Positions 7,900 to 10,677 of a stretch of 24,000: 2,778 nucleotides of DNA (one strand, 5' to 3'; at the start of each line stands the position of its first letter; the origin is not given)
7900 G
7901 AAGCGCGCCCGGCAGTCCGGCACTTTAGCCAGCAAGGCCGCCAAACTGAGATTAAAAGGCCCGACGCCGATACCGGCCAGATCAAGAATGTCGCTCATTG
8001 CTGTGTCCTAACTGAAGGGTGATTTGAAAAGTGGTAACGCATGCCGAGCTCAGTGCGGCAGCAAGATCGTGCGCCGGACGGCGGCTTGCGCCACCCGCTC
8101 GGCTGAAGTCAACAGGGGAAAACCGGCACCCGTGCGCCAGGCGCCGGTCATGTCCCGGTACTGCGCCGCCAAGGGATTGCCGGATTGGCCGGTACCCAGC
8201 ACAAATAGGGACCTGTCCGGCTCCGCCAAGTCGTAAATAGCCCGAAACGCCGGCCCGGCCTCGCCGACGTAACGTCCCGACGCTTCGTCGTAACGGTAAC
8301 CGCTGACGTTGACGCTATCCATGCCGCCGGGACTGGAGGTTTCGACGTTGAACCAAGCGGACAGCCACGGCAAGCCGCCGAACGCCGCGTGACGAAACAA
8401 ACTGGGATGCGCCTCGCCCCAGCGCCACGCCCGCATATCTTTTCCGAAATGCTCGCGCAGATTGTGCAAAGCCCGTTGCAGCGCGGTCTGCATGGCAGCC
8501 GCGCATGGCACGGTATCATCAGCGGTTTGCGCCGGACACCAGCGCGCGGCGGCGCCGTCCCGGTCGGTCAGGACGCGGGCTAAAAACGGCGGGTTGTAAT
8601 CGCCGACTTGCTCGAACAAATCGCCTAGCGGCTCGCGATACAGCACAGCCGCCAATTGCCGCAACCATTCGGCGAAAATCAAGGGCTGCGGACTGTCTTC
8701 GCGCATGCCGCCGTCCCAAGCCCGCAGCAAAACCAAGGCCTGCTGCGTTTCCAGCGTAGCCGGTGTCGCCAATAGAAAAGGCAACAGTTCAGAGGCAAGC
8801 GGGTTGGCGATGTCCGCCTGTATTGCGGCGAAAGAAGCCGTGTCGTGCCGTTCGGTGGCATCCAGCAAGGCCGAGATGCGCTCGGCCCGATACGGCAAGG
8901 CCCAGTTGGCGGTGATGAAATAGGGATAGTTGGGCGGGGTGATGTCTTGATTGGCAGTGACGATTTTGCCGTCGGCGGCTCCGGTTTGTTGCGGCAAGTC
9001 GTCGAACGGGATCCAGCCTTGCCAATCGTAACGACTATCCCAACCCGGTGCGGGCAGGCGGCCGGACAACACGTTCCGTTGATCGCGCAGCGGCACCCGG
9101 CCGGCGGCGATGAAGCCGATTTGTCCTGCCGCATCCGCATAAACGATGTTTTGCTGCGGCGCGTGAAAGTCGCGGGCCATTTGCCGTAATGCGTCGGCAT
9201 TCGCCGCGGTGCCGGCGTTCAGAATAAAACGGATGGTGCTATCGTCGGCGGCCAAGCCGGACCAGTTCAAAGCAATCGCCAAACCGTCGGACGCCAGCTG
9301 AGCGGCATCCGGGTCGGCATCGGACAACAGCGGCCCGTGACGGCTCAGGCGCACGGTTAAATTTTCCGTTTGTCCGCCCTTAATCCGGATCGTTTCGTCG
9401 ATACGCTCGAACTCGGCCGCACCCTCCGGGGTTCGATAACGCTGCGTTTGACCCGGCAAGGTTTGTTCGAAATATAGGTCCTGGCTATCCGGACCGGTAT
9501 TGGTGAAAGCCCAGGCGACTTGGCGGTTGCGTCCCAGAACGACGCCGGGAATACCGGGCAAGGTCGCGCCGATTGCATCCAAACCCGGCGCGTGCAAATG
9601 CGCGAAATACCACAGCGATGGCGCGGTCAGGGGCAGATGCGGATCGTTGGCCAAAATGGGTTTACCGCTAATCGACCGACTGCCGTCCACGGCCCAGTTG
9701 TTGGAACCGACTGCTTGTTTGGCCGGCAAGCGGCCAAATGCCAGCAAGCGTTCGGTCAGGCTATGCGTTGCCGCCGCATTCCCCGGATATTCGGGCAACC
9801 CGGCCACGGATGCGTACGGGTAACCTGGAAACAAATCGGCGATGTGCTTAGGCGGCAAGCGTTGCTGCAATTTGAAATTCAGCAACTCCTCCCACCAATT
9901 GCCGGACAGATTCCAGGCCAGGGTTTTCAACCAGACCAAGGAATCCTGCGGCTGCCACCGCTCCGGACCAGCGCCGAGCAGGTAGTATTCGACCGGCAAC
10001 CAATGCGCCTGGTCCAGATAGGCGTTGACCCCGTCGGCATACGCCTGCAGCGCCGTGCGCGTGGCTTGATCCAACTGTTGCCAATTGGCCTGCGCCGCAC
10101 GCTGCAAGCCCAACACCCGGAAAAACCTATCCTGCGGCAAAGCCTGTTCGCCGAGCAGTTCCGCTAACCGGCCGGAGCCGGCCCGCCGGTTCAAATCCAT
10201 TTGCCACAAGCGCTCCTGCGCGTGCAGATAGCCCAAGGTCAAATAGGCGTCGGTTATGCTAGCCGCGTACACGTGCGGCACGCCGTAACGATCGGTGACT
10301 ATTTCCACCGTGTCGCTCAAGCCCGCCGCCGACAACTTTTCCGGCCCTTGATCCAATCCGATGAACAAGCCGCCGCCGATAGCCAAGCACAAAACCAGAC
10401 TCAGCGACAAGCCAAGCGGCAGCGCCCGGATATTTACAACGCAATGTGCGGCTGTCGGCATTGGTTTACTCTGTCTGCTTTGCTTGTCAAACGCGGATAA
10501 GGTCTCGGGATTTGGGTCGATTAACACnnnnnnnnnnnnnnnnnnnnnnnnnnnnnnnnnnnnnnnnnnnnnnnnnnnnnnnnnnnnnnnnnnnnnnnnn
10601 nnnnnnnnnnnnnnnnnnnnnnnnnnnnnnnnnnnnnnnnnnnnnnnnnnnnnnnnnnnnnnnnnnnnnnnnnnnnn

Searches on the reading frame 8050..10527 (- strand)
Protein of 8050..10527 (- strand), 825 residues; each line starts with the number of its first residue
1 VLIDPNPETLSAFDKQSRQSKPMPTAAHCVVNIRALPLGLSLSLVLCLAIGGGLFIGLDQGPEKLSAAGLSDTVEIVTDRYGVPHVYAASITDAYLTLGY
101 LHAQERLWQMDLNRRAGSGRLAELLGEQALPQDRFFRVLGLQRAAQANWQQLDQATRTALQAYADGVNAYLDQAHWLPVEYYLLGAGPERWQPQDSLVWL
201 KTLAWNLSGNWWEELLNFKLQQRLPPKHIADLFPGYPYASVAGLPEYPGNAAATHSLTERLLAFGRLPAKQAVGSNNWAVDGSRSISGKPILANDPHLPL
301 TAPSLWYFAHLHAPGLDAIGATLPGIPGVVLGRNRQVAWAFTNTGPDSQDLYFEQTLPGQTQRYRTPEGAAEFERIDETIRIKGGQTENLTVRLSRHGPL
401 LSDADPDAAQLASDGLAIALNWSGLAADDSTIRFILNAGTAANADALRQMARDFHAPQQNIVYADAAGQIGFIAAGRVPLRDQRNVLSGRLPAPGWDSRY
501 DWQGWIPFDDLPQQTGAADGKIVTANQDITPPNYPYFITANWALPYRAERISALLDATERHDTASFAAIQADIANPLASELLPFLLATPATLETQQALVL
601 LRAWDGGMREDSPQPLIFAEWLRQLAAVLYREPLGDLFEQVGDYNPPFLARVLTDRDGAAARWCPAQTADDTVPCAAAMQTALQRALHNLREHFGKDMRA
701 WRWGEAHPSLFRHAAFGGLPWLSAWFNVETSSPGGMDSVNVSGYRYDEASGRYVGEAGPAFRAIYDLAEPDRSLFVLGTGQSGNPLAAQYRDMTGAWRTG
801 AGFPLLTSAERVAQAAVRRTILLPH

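Call 4: search_protein_families(library=pfam, proteins=[window:8050-10527:-], max_evalue=1)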
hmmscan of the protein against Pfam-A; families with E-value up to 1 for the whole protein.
window:8050-10527:- (825 aa): 1 family
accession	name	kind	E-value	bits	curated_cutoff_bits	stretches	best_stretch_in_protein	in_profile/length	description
PF01804.23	Penicil_amidase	-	1.3e-221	738.7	21.3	1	73-813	1-674/675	Penicillin amidase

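Call 6: search_protein_families(library=ncbifam, proteins=[window:8050-10527:-], max_evalue=0.01)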
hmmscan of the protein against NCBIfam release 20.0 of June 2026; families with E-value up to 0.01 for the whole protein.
window:8050-10527:- (825 aa): 1 family
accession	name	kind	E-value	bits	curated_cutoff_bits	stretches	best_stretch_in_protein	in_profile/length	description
NF051460.1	bi_acylase_PvdQ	equivalog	6.8e-20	70.5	950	2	273-482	211-422/763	bifunctional acylase PvdQ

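Call 71: find_homologous_proteins(query=window:8050-10467:-, max_evalue=1e-30)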
Query window:8050-10467:- (805 aa): 6613 proteins with E <= 1e-30 among 8000 candidates; the best 120 are listed.
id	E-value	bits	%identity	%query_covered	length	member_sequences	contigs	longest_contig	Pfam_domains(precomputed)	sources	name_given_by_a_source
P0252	0.0e+0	1845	100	100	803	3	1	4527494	PF01804.24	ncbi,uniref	ncbi:penicillin acylase family protein [Methylomonas sp. HYX-M1]|uniref:penicillin acylase family pr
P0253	0.0e+0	1575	85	100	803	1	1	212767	PF01804.24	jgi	-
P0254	0.0e+0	1135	62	99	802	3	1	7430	PF01804.24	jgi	-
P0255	0.0e+0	1102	64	95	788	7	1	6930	PF01804.24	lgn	-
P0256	0.0e+0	1099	63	98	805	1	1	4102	PF01804.24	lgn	-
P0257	0.0e+0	1090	62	98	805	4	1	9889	PF01804.24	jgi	-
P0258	0.0e+0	1078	62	97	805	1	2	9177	PF01804.24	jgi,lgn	jgi:penicillin amidase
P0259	0.0e+0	1076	62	94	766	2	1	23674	PF01804.24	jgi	-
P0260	0.0e+0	1076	62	99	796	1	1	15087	PF01804.24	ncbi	ncbi:penicillin acylase family protein [Methylomonas sp. MgM2]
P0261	0.0e+0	1075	62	94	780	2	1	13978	PF01804.24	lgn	-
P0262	0.0e+0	1069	62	97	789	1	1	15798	PF01804.24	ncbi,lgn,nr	ncbi:MAG: penicillin acylase family protein [Methylovulum sp.]|nr:penicillin acylase family protein 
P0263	0.0e+0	1069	60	98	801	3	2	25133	PF01804.24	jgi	jgi:penicillin amidase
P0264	0.0e+0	1057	62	95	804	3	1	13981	PF01804.24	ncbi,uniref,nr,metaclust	ncbi:penicilin amidase [Methylomonas koyamae]|uniref:Penicilin amidase n=1 Tax=Methylomonas koyamae 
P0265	0.0e+0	1054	60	95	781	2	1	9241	PF01804.24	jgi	-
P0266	0.0e+0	1047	61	97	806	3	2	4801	PF01804.24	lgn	-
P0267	0.0e+0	1045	60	98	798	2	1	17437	PF01804.24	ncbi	-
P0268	0.0e+0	1042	61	95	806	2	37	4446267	PF01804.24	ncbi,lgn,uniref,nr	ncbi:penicillin acylase family protein [Methylomicrobium album]|uniref:Penicilin amidase n=1 Tax=Met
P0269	0.0e+0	1026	60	94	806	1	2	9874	PF01804.24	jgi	jgi:penicillin amidase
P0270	0.0e+0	1019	60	97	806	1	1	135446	PF01804.24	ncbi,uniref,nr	ncbi:penicillin acylase family protein [Methylomicrobium sp. RS1]|uniref:penicillin acylase family p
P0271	0.0e+0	1013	61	95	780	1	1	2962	PF01804.24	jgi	-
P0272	0.0e+0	1012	61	95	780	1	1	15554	PF01804.24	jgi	-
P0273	6.1e-288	976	57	98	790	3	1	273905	PF01804.24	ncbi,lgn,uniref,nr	ncbi:penicillin acylase family protein [Methylomagnum ishizawai]|uniref:penicillin acylase family pr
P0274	1.9e-286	971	55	95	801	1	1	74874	PF01804.24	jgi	jgi:penicillin amidase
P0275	7.2e-282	956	58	93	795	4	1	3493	PF01804.24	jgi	jgi:penicillin amidase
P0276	6.7e-273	926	54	97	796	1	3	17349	PF01804.24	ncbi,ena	-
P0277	3.3e-270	917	54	95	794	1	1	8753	PF01804.24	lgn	-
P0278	1.2e-256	872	51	96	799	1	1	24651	PF01804.24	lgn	-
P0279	9.2e-255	866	52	95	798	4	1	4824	PF01804.24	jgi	-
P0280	4.7e-254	864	53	96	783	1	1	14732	PF01804.24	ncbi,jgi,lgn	-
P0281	4.8e-254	864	52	94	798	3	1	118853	PF01804.24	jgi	-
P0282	1.1e-251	856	52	94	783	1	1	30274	PF01804.24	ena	-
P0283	2.0e-246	838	49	98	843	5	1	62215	PF01804.24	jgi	jgi:penicillin G amidase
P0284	3.4e-243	828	49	95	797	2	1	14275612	PF01804.24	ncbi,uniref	ncbi:penicillin acylase family protein [Sorangium sp. So ce385]|uniref:penicillin acylase family pro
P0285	3.4e-243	828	52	94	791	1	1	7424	PF01804.24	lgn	-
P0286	5.4e-241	820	49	95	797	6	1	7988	PF01804.24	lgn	-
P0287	1.8e-240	819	49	94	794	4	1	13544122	PF01804.24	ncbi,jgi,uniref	ncbi:penicillin acylase family protein [Sorangium sp. So ce327]|jgi:penicillin amidase|uniref:penici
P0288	6.6e-240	817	50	95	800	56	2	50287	PF01804.24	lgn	-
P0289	1.4e-238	812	49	94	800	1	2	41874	PF01804.24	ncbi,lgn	-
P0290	9.5e-237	806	49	95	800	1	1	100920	PF01804.24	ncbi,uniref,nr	ncbi:penicillin acylase family protein [Pseudomonas akapageensis]|uniref:penicillin acylase family p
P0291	6.3e-233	794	49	97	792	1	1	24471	PF01804.24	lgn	-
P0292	8.9e-233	793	48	99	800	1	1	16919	PF01804.24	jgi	jgi:penicillin G amidase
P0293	4.1e-229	781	49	94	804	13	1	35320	PF01804.24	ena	-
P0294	6.7e-229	780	48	98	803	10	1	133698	PF01804.24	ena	-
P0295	1.8e-228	779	48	99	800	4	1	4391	PF01804.24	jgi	-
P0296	1.1e-227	776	49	96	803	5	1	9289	PF01804.24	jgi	jgi:penicillin amidase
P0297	1.4e-227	776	47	98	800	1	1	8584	PF01804.24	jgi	jgi:penicillin amidase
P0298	2.0e-227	776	48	94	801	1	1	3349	PF01804.24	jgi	-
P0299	2.2e-227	775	47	98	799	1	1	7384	PF01804.24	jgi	jgi:penicillin amidase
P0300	4.0e-227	775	49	94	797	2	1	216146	PF01804.24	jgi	jgi:penicillin amidase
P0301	4.4e-227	774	50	94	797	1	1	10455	PF01804.24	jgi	jgi:penicillin G amidase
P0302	8.4e-227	773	48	98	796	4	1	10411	PF01804.24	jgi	jgi:penicillin amidase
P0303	1.6e-226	773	48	94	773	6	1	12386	PF01804.24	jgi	jgi:penicillin amidase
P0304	2.7e-226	772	48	95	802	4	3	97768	PF01804.24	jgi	jgi:penicillin amidase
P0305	2.7e-226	772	49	97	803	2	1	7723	PF01804.24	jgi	jgi:penicillin amidase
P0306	4.4e-226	771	49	94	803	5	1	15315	PF01804.24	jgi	-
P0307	7.2e-226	770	47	98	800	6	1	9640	PF01804.24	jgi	jgi:penicillin amidase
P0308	1.1e-225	770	49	98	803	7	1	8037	PF01804.24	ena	-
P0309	1.2e-225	770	48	94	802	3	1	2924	PF01804.24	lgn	-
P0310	1.3e-225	770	48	97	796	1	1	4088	PF01804.24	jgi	jgi:penicillin amidase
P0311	1.6e-225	769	49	93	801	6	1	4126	PF01804.24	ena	-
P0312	4.1e-225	768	49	95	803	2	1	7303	PF01804.24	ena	-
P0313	4.2e-225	768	47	98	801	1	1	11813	PF01804.24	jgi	jgi:penicillin amidase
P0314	6.0e-225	767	48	94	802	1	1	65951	PF01804.24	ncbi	-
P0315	7.6e-225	767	48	96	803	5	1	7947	PF01804.24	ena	-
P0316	3.1e-224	765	48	97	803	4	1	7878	PF01804.24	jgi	-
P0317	4.7e-224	764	46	98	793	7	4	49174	PF01804.24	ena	-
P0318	9.0e-224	763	48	94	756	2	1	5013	PF01804.24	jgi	jgi:penicillin amidase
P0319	1.4e-223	763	47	97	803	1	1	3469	PF01804.24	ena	-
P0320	2.8e-223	762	48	94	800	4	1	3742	PF01804.24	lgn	-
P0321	4.1e-223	761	48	95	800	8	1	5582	PF01804.24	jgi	jgi:penicillin amidase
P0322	5.7e-223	761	48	97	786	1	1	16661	PF01804.24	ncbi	-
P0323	5.7e-223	761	47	97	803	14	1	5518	PF01804.24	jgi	jgi:penicillin amidase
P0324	8.1e-223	760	48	97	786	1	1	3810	PF01804.24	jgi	jgi:penicillin G amidase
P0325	9.0e-223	760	46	100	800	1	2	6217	PF01804.24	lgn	-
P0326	1.4e-222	760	47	95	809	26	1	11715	PF01804.24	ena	-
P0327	2.4e-222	759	48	94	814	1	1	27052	PF01804.24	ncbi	-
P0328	2.5e-222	759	45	98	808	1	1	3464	PF01804.24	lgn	-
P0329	2.8e-222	759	46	97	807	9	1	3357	PF01804.24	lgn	-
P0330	3.0e-222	758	46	99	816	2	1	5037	PF01804.24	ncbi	ncbi:MAG: penicillin acylase family protein [Burkholderiales bacterium]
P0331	5.1e-222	758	46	98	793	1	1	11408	PF01804.24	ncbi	-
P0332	7.6e-222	757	49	95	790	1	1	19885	PF01804.24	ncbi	ncbi:MAG: penicillin acylase family protein [Betaproteobacteria bacterium]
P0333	9.1e-222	757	47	98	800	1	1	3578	PF01804.24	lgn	-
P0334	1.3e-221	756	48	95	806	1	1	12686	PF01804.24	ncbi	-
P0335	1.9e-221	756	46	95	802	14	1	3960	PF01804.24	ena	-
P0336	2.2e-221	756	47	97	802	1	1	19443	PF01804.24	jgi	jgi:penicillin G amidase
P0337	3.2e-221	755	47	95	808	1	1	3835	PF01804.24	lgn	-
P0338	3.4e-221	755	49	95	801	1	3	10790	PF01804.24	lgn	-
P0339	3.5e-221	755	47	93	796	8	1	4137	PF01804.24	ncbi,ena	-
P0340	4.1e-221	755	48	93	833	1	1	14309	PF01804.24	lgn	-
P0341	4.2e-221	755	46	96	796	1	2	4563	PF01804.24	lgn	-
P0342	4.2e-221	755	48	95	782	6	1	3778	PF01804.24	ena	-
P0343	5.6e-221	754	48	95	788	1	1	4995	PF01804.24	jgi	jgi:penicillin G amidase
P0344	5.8e-221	754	47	96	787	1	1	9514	PF01804.24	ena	-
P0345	7.3e-221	754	48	95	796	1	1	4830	PF01804.24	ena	-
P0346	1.6e-220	753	47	94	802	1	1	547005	PF01804.24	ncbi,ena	-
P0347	1.6e-220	753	48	95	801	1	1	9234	PF01804.24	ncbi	-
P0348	1.8e-220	753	47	94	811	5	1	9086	PF01804.24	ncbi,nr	ncbi:MAG: penicillin acylase family protein [Nitrosomonas sp.]|nr:penicillin acylase family protein 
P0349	2.3e-220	752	49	94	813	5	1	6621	PF01804.24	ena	-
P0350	3.1e-220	752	46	95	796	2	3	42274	PF01804.24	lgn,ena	-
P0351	3.4e-220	752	46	97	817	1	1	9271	PF01804.24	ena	-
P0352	3.7e-220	751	49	92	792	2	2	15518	PF01804.24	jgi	-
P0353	3.8e-220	751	46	98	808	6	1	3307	PF01804.24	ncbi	-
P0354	5.1e-220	751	47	98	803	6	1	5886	PF01804.24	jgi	jgi:penicillin amidase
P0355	5.2e-220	751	48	95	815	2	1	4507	PF01804.24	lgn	-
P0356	5.5e-220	751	47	96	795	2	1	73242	PF01804.24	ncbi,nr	ncbi:MAG: penicillin acylase family protein [Burkholderiales bacterium]|nr:penicillin acylase family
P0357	5.8e-220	751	47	94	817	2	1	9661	PF01804.24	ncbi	ncbi:MAG: hypothetical protein RL685_5489 [Pseudomonadota bacterium]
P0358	5.9e-220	751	46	95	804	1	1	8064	PF01804.24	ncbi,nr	ncbi:MAG: penicillin acylase family protein [Betaproteobacteria bacterium]|nr:penicillin acylase fam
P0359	7.8e-220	750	46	98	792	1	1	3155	PF01804.24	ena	-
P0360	8.5e-220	750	46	98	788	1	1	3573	PF01804.24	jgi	jgi:penicillin amidase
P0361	9.5e-220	750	47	98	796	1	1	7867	PF01804.24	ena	-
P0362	9.6e-220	750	47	94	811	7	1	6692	PF01804.24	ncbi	-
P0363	1.2e-219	750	47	95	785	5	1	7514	PF01804.24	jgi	-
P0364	1.3e-219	750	47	94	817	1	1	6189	PF01804.24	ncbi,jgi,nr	ncbi:MAG: penicillin acylase family protein [Betaproteobacteria bacterium]|nr:penicillin acylase fam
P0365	1.3e-219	750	46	98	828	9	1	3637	PF01804.24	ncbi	-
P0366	1.7e-219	749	47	95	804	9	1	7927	PF01804.24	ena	-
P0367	2.2e-219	749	47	97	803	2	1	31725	PF01804.24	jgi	jgi:penicillin amidase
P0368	2.6e-219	749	47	95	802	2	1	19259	PF01804.24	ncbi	ncbi:MAG: penicillin acylase family protein [Clostridia bacterium]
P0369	2.8e-219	749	45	97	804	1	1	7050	PF01804.24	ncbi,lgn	-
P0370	2.9e-219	749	46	99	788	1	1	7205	PF01804.24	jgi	-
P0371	2.9e-219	749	47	99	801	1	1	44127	PF01804.24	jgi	jgi:penicillin amidase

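Call 72: find_encoding_contigs(protein=P0273, flank=10000, max_places=1)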
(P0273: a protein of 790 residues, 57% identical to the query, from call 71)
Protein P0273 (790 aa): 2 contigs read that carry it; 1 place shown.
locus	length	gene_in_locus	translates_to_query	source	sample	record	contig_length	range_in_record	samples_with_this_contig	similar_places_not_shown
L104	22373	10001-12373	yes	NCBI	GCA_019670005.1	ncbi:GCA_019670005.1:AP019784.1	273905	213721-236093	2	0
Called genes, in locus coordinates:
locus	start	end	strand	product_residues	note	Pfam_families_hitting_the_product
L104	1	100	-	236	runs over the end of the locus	-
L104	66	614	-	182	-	PF09617:Cas_GSU0053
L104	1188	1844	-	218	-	PF00589:Phage_integrase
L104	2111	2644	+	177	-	-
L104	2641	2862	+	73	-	-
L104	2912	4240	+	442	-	PF01609:DDE_Tnp_1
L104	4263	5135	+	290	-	-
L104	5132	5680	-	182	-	PF13358:DDE_3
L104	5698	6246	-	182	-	PF13384:HTH_23 (weak), PF13518:HTH_28 (weak), PF13565:HTH_32, PF13592:HTH_33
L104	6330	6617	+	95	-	PF03050:DDE_Tnp_IS66 (weak)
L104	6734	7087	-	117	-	-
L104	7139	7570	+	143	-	-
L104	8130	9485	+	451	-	PF00296:Bac_luciferase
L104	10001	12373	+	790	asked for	PF01804:Penicil_amidase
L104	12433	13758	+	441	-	PF13434:Lys_Orn_oxgnase, PF13454:NAD_binding_9 (faint), PF13738:Pyr_redox_3, PF07992:Pyr_redox_2 (weak)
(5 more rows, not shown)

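Call 73: find_encoding_contigs(protein=P0290, flank=10000, max_places=1)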
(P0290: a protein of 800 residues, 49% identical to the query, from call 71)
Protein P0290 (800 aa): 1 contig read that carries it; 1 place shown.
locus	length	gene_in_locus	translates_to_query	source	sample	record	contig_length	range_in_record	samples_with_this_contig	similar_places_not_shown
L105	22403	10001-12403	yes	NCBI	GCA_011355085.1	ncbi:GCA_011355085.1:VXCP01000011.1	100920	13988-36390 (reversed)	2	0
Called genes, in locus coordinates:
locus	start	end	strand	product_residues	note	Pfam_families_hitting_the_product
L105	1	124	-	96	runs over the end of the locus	PF11275:DUF3077 (weak)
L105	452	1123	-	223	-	PF00857:Isochorismatase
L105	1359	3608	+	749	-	PF07715:Plug, PF00593:TonB_dep_Rec_b-barrel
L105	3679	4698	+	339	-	PF13523:Acetyltransf_8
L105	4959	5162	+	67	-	PF03621:MbtH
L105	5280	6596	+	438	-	PF13434:Lys_Orn_oxgnase, PF13738:Pyr_redox_3, PF07992:Pyr_redox_2 (faint)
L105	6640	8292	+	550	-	PF00664:ABC_membrane, PF00005:ABC_tran, PF13191:AAA_16 (weak), PF13304:AAA_21 (faint)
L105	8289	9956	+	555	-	PF00005:ABC_tran, PF02463:SMC_N (faint), PF13191:AAA_16 (weak), PF13304:AAA_21 (faint)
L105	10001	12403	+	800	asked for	PF01804:Penicil_amidase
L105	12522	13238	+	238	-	PF00975:Thioesterase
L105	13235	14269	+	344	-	PF02668:TauD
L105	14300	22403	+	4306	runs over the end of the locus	PF00501:AMP-binding, PF00550:PP-binding, PF00668:Condensation, PF00501:AMP-binding, PF13193:AMP-binding_C, PF00550:PP-binding, PF00668:Condensation, PF00501:AMP-binding, +5 more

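Call 74: find_encoding_contigs(protein=P0346, flank=10000, max_places=1)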
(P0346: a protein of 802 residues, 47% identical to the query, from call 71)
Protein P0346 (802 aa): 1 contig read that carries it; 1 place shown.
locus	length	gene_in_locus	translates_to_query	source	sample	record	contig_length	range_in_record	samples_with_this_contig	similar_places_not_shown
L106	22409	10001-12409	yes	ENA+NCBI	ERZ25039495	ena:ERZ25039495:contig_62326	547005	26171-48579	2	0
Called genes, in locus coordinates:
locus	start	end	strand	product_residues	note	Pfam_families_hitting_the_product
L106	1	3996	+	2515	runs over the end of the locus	PF11187:Mbeg1-like (weak), PF17963:Big_9 (faint), PF00353:HemolysinCabind, PF06594:HCBP_related (weak), PF00353:HemolysinCabind (weak), PF05345:He_PIG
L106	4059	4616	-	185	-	PF02635:DsrE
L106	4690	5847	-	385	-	PF00990:GGDEF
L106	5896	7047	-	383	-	PF02771:Acyl-CoA_dh_N, PF02770:Acyl-CoA_dh_M, PF00441:Acyl-CoA_dh_1, PF08028:Acyl-CoA_dh_2, PF22924:ACOX_C_alpha1 (weak)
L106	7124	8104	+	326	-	PF18288:FAA_hydro_N_2, PF01557:FAA_hydrolase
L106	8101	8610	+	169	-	PF02600:DsbB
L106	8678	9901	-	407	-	PF06850:PHB_depo_C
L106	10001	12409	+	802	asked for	PF01804:Penicil_amidase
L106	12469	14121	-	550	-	PF00501:AMP-binding, PF13193:AMP-binding_C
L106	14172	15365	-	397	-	PF07690:MFS_1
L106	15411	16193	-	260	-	PF00378:ECH_1, PF16113:ECH_2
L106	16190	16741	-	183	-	PF00857:Isochorismatase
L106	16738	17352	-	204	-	PF00132:Hexapep (weak), PF25087:GMPPB_C (faint)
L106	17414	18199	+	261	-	PF00378:ECH_1, PF16113:ECH_2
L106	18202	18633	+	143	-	PF03061:4HBT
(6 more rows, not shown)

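Call 75: find_encoding_contigs(protein=P0281, flank=10000, max_places=1)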
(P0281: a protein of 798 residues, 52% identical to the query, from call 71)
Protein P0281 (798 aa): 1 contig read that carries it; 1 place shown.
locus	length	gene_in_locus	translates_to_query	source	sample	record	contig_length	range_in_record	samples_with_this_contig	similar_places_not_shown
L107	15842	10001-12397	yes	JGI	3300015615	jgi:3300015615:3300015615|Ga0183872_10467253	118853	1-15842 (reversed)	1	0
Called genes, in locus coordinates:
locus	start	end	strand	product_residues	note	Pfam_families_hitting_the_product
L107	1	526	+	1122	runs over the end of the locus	PF08379:Bact_transglu_N, PF01841:Transglut_core, PF09899:DUF2126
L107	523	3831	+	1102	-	PF08379:Bact_transglu_N, PF01841:Transglut_core, PF09899:DUF2126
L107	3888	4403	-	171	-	PF06803:DUF1232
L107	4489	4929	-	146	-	-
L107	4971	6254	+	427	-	PF11899:DUF3419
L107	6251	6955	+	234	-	PF13489:Methyltransf_23, PF01209:Ubie_methyltran, PF08241:Methyltransf_11, PF08242:Methyltransf_12, PF13649:Methyltransf_25, PF13847:Methyltransf_31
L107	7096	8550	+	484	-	-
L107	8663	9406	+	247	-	PF13489:Methyltransf_23, PF08241:Methyltransf_11, PF08242:Methyltransf_12, PF13649:Methyltransf_25, PF13847:Methyltransf_31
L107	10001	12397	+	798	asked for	PF01804:Penicil_amidase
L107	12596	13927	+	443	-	PF13434:Lys_Orn_oxgnase, PF13738:Pyr_redox_3 (weak)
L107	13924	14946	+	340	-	PF13523:Acetyltransf_8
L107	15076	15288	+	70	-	PF03621:MbtH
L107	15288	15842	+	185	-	?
